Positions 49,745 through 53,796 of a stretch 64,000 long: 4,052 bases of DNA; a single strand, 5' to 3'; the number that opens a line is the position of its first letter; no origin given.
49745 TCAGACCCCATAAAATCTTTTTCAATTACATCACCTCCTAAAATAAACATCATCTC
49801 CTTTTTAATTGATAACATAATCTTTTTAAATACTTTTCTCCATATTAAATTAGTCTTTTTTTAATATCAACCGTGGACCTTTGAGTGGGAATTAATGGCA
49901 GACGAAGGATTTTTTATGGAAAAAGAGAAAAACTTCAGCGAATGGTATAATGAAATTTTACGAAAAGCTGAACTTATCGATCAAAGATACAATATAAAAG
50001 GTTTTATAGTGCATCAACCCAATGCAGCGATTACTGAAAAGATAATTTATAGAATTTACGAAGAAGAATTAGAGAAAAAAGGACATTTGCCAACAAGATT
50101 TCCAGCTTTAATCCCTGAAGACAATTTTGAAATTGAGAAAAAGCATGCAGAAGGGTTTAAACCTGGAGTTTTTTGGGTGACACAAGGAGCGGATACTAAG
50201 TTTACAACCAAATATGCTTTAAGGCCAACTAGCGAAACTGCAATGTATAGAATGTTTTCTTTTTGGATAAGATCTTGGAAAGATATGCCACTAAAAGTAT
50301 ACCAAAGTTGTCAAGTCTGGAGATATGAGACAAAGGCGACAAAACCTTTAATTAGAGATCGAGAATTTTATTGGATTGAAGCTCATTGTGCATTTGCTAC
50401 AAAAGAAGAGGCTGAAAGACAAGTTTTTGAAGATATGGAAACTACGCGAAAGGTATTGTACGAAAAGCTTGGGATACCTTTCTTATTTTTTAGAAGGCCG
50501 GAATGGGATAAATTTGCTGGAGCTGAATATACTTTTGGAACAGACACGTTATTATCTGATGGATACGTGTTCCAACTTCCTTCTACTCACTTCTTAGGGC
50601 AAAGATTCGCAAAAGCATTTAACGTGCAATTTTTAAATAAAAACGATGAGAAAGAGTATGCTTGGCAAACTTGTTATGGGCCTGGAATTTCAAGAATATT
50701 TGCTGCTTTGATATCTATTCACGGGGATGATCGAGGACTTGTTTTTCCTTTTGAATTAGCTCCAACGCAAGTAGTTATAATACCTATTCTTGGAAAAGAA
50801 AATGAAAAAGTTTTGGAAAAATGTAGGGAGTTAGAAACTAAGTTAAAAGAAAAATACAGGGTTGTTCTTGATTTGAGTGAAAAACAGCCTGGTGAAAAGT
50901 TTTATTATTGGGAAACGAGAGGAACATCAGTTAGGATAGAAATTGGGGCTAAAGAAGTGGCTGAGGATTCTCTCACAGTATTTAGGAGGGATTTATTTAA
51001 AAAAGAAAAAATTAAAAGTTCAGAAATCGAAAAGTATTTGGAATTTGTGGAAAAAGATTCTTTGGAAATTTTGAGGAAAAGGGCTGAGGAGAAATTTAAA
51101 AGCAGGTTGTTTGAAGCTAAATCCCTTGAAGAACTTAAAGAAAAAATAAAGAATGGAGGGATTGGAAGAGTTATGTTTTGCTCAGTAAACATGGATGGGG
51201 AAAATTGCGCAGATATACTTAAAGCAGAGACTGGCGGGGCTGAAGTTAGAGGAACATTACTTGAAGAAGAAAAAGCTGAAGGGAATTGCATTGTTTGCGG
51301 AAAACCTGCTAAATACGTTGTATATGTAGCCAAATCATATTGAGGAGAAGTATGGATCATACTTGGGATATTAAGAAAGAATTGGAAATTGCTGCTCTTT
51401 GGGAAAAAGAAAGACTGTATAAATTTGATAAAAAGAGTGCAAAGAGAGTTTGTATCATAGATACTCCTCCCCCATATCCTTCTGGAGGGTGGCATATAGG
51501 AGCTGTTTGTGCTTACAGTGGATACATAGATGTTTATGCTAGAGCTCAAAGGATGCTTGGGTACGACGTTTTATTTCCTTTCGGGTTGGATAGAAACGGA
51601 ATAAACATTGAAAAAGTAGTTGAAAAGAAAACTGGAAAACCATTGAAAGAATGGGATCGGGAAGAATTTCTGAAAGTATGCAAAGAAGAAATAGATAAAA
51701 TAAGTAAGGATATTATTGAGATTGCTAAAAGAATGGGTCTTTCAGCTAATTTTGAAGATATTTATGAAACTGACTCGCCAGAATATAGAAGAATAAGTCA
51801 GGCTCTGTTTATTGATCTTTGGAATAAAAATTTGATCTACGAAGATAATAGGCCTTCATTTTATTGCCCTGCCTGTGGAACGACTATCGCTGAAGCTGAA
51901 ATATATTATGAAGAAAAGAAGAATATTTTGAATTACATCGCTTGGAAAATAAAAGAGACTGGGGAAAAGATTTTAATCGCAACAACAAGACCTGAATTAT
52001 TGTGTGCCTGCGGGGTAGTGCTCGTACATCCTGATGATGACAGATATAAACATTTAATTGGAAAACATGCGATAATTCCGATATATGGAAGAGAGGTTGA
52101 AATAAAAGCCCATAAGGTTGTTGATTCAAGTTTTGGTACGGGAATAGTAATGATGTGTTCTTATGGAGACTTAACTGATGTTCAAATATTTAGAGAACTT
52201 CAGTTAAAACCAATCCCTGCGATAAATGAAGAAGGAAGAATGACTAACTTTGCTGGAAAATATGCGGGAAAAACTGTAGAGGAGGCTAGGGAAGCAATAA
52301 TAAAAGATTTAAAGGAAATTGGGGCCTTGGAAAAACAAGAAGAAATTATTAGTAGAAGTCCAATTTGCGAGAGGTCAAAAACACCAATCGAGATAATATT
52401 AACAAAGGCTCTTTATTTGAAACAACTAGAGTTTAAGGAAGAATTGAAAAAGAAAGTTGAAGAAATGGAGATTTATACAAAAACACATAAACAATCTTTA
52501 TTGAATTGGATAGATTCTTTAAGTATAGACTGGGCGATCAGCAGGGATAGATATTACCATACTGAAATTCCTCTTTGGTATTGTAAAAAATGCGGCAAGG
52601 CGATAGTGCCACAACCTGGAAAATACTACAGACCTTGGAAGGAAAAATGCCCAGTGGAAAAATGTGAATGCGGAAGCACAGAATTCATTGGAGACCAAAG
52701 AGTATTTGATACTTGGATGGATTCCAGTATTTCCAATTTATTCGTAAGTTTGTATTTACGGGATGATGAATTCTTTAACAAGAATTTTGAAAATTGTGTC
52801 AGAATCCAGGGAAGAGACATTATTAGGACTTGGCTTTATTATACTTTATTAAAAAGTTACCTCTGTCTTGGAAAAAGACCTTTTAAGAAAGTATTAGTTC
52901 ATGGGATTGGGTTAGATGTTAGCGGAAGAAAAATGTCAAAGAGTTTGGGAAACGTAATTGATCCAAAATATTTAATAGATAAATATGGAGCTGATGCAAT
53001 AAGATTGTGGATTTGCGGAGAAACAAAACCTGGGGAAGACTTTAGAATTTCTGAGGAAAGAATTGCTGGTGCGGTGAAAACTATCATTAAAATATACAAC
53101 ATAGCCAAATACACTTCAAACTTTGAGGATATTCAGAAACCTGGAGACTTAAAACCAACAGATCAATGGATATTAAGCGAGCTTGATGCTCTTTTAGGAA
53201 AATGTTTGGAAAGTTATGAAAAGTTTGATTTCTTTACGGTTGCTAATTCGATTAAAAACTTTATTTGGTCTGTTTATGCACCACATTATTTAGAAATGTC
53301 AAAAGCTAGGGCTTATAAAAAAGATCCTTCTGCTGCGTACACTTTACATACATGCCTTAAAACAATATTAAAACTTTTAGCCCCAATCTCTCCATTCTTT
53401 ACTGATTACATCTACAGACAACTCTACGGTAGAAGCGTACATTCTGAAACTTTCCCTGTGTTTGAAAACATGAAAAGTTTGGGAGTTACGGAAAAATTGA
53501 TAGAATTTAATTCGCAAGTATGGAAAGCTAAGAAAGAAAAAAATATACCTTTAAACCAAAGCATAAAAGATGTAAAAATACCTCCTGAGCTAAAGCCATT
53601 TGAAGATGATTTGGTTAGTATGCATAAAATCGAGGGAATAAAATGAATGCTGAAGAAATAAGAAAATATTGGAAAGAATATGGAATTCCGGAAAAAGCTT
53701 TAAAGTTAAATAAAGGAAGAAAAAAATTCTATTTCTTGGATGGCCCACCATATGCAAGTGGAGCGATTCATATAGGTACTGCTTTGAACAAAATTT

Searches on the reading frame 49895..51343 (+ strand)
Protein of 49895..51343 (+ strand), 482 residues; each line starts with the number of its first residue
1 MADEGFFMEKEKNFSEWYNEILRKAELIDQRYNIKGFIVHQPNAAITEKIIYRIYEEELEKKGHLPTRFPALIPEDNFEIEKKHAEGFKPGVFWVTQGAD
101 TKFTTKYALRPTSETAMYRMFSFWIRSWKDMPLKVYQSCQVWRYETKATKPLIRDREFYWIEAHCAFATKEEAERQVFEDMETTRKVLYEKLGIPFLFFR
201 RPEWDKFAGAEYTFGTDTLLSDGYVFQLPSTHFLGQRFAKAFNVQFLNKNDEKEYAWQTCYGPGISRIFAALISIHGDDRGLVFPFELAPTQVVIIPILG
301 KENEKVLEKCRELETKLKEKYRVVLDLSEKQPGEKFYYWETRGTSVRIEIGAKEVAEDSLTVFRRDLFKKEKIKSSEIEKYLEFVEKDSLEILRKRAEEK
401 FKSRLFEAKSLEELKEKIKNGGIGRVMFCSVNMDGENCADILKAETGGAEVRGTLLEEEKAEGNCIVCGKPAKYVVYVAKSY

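Call 85: search_protein_families(library=pfam, proteins=[window:49895-51343:+], max_evalue=0.00001)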
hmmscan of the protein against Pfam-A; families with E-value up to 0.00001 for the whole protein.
window:49895-51343:+ (482 aa): 3 families
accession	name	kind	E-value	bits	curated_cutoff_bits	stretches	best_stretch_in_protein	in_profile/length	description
PF00587.30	tRNA-synt_2b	-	1.6e-30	106.9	29.3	1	104-275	8-178/179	tRNA synthetase class II core domain (G, H, P, S and T)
PF03129.25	HGTP_anticodon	-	1.2e-16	61.1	21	1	292-382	1-91/94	Anticodon binding domain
PF09180.16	ProRS-C_1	-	1.2e-13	51.4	31.5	1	411-482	1-71/71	Prolyl-tRNA synthetase, C-terminal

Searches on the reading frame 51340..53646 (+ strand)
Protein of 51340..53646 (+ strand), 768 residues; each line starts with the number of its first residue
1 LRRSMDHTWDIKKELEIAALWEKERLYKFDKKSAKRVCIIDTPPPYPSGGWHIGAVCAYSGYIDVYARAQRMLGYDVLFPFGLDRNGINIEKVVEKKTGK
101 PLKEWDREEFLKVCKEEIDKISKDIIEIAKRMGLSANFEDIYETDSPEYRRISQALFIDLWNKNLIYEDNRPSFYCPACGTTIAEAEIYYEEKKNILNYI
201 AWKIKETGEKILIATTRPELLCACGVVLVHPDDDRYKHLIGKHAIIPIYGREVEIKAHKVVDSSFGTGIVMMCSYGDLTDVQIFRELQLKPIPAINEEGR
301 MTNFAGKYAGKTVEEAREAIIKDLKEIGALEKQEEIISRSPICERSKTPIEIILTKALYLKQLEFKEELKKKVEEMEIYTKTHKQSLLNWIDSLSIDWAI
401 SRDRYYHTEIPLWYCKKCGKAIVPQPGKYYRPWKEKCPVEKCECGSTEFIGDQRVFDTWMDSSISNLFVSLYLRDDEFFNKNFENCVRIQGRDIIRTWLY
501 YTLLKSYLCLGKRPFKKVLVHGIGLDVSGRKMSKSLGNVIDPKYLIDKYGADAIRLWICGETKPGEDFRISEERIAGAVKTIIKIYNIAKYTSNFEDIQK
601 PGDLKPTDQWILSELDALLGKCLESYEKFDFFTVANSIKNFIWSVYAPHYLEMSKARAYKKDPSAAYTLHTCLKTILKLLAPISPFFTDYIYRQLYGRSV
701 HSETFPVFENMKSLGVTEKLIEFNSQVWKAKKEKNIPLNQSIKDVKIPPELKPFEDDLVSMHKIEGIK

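Call 85: search_protein_families(library=pfam, proteins=[window:51340-53646:+], max_evalue=0.00001)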
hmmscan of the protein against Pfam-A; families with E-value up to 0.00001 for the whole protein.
window:51340-53646:+ (768 aa): 3 families
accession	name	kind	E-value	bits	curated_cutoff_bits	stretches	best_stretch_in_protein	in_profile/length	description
PF00133.28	tRNA-synt_1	-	6.3e-76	256.2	22.7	1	18-571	3-414/414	tRNA synthetases class I (I, L, M and V)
PF08264.19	Anticodon_1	-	6.6e-31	107.6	25.1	1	608-744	1-145/148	Anticodon-binding domain of tRNA ligase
PF09334.17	tRNA-synt_1g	-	1.5e-29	103.4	20.1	2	39-188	2-135/391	tRNA synthetases class I (M)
